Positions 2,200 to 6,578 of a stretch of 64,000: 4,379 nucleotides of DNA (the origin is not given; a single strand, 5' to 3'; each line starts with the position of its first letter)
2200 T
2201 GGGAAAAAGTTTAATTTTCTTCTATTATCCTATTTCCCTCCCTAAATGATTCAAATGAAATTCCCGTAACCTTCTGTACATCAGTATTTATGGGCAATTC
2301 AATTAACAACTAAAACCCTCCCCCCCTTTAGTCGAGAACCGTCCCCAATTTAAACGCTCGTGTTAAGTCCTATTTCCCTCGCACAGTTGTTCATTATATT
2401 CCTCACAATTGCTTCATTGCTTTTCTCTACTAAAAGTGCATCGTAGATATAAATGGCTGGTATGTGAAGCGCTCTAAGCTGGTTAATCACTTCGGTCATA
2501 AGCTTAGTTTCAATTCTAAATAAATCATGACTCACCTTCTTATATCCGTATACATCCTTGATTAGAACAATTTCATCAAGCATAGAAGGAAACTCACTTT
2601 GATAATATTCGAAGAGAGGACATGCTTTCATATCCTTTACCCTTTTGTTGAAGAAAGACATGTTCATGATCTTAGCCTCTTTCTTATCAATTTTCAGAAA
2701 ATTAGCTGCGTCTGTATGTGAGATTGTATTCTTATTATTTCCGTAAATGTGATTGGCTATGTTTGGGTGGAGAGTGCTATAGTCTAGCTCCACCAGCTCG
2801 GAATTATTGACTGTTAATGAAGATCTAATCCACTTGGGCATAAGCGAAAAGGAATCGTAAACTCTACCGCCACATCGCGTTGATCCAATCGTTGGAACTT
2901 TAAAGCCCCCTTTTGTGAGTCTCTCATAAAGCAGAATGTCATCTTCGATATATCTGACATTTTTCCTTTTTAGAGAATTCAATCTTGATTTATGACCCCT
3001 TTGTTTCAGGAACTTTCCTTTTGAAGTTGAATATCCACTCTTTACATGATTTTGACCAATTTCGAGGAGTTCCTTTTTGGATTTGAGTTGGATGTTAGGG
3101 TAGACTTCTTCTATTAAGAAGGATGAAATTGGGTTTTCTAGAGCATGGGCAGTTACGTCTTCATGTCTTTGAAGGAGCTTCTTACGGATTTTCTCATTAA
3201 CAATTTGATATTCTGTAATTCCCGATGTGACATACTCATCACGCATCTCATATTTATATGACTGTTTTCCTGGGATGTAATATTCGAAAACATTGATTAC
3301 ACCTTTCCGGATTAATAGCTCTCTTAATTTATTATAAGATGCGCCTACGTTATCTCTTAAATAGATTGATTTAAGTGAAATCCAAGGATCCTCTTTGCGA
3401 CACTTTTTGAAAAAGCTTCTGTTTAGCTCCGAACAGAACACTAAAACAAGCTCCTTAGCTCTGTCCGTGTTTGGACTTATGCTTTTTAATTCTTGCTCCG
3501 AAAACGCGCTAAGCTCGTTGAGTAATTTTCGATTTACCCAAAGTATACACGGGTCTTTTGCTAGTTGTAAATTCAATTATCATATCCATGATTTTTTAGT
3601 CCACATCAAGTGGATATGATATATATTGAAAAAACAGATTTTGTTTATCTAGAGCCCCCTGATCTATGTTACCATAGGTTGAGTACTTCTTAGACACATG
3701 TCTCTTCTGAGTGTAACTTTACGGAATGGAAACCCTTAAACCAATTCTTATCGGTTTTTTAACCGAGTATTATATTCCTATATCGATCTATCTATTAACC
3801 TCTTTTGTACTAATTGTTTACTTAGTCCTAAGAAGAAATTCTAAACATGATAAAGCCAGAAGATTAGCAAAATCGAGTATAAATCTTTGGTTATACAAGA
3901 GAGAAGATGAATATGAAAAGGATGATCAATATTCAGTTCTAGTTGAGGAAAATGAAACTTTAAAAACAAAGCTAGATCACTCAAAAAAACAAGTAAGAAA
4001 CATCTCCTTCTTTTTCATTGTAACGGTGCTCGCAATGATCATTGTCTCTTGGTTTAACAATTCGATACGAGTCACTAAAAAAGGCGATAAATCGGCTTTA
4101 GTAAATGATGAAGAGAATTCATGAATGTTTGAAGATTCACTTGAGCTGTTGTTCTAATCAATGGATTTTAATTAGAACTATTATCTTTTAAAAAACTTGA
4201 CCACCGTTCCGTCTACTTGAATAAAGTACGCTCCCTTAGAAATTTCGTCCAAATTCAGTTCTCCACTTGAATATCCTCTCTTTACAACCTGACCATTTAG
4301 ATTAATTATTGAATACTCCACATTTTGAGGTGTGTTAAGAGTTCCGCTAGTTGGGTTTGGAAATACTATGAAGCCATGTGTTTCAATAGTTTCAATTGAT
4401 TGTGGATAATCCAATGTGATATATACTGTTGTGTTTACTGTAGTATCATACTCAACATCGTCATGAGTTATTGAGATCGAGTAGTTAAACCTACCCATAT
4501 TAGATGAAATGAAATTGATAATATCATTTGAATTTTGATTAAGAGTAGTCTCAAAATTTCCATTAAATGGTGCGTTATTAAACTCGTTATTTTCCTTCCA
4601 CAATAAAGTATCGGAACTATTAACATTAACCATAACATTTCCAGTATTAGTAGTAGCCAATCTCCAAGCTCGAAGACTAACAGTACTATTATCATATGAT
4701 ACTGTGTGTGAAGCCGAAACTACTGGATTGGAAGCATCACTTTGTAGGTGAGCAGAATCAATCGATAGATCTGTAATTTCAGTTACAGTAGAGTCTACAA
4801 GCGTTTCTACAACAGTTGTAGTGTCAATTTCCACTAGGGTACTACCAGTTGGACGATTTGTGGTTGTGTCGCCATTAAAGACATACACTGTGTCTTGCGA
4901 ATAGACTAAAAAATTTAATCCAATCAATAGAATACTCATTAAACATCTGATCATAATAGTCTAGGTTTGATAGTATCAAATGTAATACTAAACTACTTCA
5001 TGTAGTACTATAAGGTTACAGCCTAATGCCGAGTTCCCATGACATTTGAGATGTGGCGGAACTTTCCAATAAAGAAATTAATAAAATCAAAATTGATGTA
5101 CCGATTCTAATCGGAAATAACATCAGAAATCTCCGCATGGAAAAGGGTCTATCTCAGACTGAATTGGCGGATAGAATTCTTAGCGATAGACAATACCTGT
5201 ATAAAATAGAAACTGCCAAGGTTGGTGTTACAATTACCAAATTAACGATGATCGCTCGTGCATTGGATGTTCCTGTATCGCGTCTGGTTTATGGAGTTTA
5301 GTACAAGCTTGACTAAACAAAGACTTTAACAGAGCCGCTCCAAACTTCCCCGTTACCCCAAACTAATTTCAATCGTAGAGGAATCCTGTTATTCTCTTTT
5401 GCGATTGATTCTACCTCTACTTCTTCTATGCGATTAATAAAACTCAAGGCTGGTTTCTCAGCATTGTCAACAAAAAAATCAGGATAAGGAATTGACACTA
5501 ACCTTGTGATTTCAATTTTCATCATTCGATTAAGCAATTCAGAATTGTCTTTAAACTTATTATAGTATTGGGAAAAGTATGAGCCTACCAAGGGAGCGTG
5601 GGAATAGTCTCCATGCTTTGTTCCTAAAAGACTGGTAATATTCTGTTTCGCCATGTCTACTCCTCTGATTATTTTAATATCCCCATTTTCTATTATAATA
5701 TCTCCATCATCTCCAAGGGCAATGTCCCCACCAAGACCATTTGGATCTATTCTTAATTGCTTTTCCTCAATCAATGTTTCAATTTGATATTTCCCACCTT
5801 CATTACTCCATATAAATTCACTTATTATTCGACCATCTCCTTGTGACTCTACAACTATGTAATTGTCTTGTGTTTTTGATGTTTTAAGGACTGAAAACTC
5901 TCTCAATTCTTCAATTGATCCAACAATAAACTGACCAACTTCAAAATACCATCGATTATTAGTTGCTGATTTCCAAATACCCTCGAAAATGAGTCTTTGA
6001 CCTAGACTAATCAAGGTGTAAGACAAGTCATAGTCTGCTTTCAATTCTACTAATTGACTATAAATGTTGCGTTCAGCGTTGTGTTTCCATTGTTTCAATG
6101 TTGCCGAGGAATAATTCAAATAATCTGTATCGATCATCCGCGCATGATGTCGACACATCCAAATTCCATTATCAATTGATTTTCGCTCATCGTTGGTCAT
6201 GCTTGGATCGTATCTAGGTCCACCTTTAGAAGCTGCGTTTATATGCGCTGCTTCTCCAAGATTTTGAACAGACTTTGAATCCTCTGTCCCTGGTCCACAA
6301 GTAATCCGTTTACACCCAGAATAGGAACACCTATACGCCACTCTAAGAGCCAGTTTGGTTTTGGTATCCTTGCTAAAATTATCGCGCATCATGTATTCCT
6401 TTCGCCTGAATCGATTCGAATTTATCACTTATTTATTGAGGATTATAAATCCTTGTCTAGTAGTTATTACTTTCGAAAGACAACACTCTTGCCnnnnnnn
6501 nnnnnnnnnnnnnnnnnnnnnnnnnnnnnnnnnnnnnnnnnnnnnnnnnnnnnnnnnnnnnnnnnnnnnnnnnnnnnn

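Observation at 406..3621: Polymerase-like, then primase-like, then serine recombinase: a candidate self-replicating integrative module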

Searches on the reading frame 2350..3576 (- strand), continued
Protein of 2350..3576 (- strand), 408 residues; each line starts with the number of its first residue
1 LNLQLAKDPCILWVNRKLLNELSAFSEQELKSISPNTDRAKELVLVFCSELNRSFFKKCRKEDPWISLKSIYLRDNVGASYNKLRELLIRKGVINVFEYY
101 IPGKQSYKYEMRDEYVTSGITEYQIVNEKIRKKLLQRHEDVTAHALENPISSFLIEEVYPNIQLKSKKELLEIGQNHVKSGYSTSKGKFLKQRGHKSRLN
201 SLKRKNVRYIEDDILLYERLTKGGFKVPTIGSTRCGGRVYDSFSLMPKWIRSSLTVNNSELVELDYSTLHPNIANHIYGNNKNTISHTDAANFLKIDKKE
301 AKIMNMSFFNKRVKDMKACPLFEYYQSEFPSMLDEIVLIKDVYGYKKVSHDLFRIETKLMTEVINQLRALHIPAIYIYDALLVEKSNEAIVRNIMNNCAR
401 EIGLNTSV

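Call 97: search_protein_families(library=padloc, proteins=[window:2350-3576:-], max_evalue=0.01)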
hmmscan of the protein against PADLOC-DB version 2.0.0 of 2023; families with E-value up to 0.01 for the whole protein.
window:2350-3576:- (408 aa): 0 families

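Call 108: search_protein_families(library=pfam, proteins=[L044:1846-4917:-, L044:4895-5650:-, L044:5872-7149:-, L044:7386-8582:-, L044:12211-13812:+, L044:13907-14401:-, L044:14419-14856:-, L044:14860-15600:-, L044:15646-16179:+, L044:17058-17582:+], max_evalue=0.001)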
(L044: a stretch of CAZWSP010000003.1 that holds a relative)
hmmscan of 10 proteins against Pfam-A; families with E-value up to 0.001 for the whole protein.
L044:1846-4917:- (1023 aa): 5 families
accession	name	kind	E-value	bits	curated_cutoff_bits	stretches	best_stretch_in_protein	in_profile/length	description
PF06580.19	His_kinase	-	8.6e-21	74.4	25.2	1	825-903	2-80/81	Histidine kinase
PF07494.17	Reg_prop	-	3.8e-15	54.5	20.4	2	36-59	1-24/24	Two component regulator propeller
PF07495.19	Y_Y_Y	-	5.5e-09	36.2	26.6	1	712-774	2-64/65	Y_Y_Y domain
PF02518.31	HATPase_c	-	7e-05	23.7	26.4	1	924-1017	9-108/111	Histidine kinase-, DNA gyrase B-, and HSP90-like ATPase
PF13570.13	Beta-prop_ACSF4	-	0.00011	22.2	133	0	44-216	97-267/329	Beta-alanine-activating enzyme, beta-propeller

L044:4895-5650:- (251 aa): 2 families
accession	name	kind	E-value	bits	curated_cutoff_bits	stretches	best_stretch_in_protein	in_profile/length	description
PF04397.21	LytTR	-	5.5e-21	75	22.6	1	158-246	7-96/98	LytTr DNA-binding domain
PF00072.30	Response_reg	-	9.1e-19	68.1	30.2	1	5-113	2-110/111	Response regulator receiver domain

L044:5872-7149:- (425 aa): 1 family
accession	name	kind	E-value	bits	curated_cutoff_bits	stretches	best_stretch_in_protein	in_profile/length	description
PF09903.14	DUF2130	-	4.8e-88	295.2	26.7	1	155-408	7-254/255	Uncharacterized protein conserved in bacteria (DUF2130)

L044:7386-8582:- (398 aa): 1 family
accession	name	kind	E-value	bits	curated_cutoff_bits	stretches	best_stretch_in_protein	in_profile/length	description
PF13289.12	SIR2_2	-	5.5e-09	36.7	24.5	1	198-365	3-104/141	SIR2-like domain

L044:12211-13812:+ (533 aa): 3 families
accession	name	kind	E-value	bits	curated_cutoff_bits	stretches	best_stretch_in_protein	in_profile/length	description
PF00239.26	Resolvase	-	3.9e-26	92.3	23.3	1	6-153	2-144/145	Resolvase, N terminal domain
PF07508.19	Recombinase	-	1.2e-08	35.6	21.1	1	178-264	3-102/102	Recombinase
PF13408.12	Zn_ribbon_recom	-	3.9e-06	27.6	25.3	1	279-314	1-33/58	Recombinase zinc beta ribbon domain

L044:13907-14401:- (164 aa): 1 family
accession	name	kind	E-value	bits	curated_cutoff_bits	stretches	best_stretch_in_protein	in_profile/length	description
PF24738.1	DUF7689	-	4.1e-27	95.7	22.6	1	28-160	5-118/118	Domain of unknown function (DUF7689)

L044:14419-14856:- (145 aa): 0 families

L044:14860-15600:- (246 aa): 0 families

L044:15646-16179:+ (177 aa): 0 families

L044:17058-17582:+ (174 aa): 0 families

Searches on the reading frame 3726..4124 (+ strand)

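Call 3: search_protein_families(library=pfam, proteins=[window:3726-4124:+], max_evalue=1)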
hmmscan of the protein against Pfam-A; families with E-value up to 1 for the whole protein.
window:3726-4124:+ (132 aa): 10 families
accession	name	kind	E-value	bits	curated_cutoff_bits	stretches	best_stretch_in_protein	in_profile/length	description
PF16492.10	Cadherin_C_2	-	0.0093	17.1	31.5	0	93-120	13-40/85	Cadherin cytoplasmic C-terminal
PF04688.18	Holin_SPP1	-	0.018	15.7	27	1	96-122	41-66/74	SPP1 phage holin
PF05663.16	DUF809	-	0.026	15.1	25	1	74-114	6-47/138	Protein of unknown function (DUF809)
PF13268.11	DUF4059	-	0.029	15.2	25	0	23-48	18-43/72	Protein of unknown function (DUF4059)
PF11674.13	DUF3270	-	0.082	13.6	25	1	58-107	3-51/86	Protein of unknown function (DUF3270)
PF07690.21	MFS_1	-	0.11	11.8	33.4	1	6-105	138-217/347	Major Facilitator Superfamily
PF25184.1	YxzE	-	0.12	13.9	40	0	21-57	8-35/65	YxzE-like putative bacteriocin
PF01956.21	EMC3_TMCO1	-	0.17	12.1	27.1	1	39-117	51-118/169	Integral membrane protein EMC3/TMCO1-like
PF09682.15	Phage_holin_6_1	-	0.18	12.7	24.9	1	95-126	9-40/101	Bacteriophage holin of superfamily 6 (Holin_LLH)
PF17253.7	DUF5320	-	0.46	12.1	27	1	51-92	58-98/99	Family of unknown function (DUF5320)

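Call 4: search_protein_families(library=phrogs, proteins=[window:3726-4124:+], max_evalue=1)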
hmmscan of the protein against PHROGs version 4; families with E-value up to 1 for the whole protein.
window:3726-4124:+ (132 aa): 3 families
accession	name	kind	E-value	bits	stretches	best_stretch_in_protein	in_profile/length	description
phrog_15605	-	unknown function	0.078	14.1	0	86-119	31-63/74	-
phrog_12342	-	unknown function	0.12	13.3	0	84-111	23-50/59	-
phrog_3671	-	unknown function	0.58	11.4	1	25-90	19-73/87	-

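Call 97: search_protein_families(library=padloc, proteins=[window:3726-4124:+], max_evalue=0.01)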
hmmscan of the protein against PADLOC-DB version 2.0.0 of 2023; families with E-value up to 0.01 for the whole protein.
window:3726-4124:+ (132 aa): 0 families

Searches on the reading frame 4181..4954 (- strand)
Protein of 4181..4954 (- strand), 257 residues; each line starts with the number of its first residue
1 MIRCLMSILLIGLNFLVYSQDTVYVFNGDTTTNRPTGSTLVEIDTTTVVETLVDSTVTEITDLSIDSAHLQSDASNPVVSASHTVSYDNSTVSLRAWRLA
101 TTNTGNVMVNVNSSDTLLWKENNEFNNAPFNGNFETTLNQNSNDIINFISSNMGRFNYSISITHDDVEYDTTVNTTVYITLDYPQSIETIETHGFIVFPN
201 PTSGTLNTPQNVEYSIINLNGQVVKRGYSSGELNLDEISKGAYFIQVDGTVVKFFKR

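Call 3: search_protein_families(library=pfam, proteins=[window:4181-4954:-], max_evalue=1)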
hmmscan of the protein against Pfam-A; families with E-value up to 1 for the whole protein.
window:4181-4954:- (257 aa): 1 family
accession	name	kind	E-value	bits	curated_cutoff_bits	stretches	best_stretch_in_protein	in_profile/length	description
PF18962.6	Por_Secre_tail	-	2.2e-08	34.7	27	1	197-250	1-65/75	Secretion system C-terminal sorting domain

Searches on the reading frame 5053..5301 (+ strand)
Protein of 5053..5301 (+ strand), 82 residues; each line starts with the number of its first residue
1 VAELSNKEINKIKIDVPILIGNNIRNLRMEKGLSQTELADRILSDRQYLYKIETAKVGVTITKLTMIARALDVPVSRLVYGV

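Call 3: search_protein_families(library=pfam, proteins=[window:5053-5301:+], max_evalue=1)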
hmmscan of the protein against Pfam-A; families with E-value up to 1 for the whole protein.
window:5053-5301:+ (82 aa): 5 families
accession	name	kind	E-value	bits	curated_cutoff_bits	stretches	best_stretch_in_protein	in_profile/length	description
PF01381.28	HTH_3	-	9.7e-13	48.4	23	1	24-76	1-53/55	Helix-turn-helix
PF13560.12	HTH_31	-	1.5e-08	35.2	27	1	21-76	3-59/64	Helix-turn-helix domain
PF13443.12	HTH_26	-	3.3e-06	27.7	22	1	23-75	1-54/63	Cro/C1-type HTH DNA-binding domain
PF12844.13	HTH_19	-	4.2e-06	27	30.2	1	21-78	1-58/64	Helix-turn-helix domain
PF13413.12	HTH_25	-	0.074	13.3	24.6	1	25-56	3-34/62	Helix-turn-helix domain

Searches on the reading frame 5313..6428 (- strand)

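Call 3: search_protein_families(library=pfam, proteins=[window:5313-6428:-], max_evalue=1)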
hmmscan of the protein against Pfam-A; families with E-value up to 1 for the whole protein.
window:5313-6428:- (371 aa): 4 families
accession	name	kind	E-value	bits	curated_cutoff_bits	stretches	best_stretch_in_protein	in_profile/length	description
PF08031.17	BBE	-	0.0075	16.7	20.6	1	102-134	1-33/45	Berberine and berberine like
PF10934.14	Sheath_initiator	-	0.0079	16.7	32.9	1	240-308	6-74/104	Contractile injection system sheath initiator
PF13391.12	HNH_2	-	0.015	15.6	21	1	57-100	11-59/66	HNH endonuclease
PF13879.11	Hmw_CFAP97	-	0.024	15.8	25.6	1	292-353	41-99/100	Hemingway/CFA97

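Call 4: search_protein_families(library=phrogs, proteins=[window:5313-6428:-], max_evalue=1)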
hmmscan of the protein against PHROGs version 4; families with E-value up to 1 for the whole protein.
window:5313-6428:- (371 aa): 11 families
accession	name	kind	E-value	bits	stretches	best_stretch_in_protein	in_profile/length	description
phrog_34329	-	unknown function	2.5e-54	186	1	14-370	4-362/368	-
phrog_21516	-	unknown function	1.4e-33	117.7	1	23-121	2-100/252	-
phrog_29098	-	unknown function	1.2e-25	91.4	1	14-124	5-115/486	-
phrog_975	-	tail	1.3e-06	28.7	1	247-311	124-186/238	baseplate protein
phrog_120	-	tail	0.0033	18.3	1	233-308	56-135/303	baseplate wedge subunit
phrog_740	-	DNA, RNA and nucleotide metabolism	0.013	15.5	1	8-101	15-86/332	HNH endonuclease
phrog_37652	-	unknown function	0.025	15.1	1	56-115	36-95/253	-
phrog_43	-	tail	0.15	12.7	1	250-296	12-58/126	baseplate wedge subunit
phrog_33571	-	unknown function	0.19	12.6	1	232-313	39-120/161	-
phrog_11211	-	unknown function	0.23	12.8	0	89-124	30-62/80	-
phrog_2669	-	tail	0.27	12.4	1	240-296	8-64/138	baseplate protein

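Call 5: search_protein_families(library=ncbifam, proteins=[window:5313-6428:-], max_evalue=1)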
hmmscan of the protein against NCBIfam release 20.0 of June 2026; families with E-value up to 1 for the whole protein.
window:5313-6428:- (371 aa): 0 families

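Call 97: search_protein_families(library=padloc, proteins=[window:5313-6428:-], max_evalue=0.01)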
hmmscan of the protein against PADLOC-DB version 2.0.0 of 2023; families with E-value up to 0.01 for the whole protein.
window:5313-6428:- (371 aa): 15 families
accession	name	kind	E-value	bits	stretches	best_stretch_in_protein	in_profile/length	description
PDLC04772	PDC-M68A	-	3.2e-26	90.8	1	14-126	1-112/253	-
PDLC00739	Effector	-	1.4e-20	71.9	1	13-124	3-113/378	Endonuclease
PDLC01997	SAVED1--SAVED_HNH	-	3e-18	64.5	1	14-124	2-109/368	-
PDLC00746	Effector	-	3.6e-15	53.9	1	18-125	17-122/389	Endonuclease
PDLC00406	SduA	-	1e-13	50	1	11-126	11-120/326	DUF4263 domain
PDLC01998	SAVED1--SAVED_HNH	-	1.8e-11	41.5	1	16-127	112-222/506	-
PDLC00742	Effector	-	6.1e-11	39.7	1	16-130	119-232/527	Endonuclease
PDLC00747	Effector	-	1.9e-10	38.4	1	12-128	6-125/373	Endonuclease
PDLC00749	Effector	-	2e-09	35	1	9-123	7-121/395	Endonuclease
PDLC00751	Effector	-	6.8e-09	33.2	1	13-127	126-239/530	Endonuclease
PDLC04773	PDC-M68A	-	3.6e-08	31.7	1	77-123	1-47/200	-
PDLC00740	Effector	-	1.7e-05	21.8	1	19-122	17-120/391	Endonuclease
PDLC00738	Effector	-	0.00016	18.5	1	15-116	144-244/529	Endonuclease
PDLC02000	Effector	-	0.00018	18.4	1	16-117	144-244/524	SAVED1--SAVED_HNH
PDLC00743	Effector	-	0.0011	16.2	1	23-125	8-110/384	Endonuclease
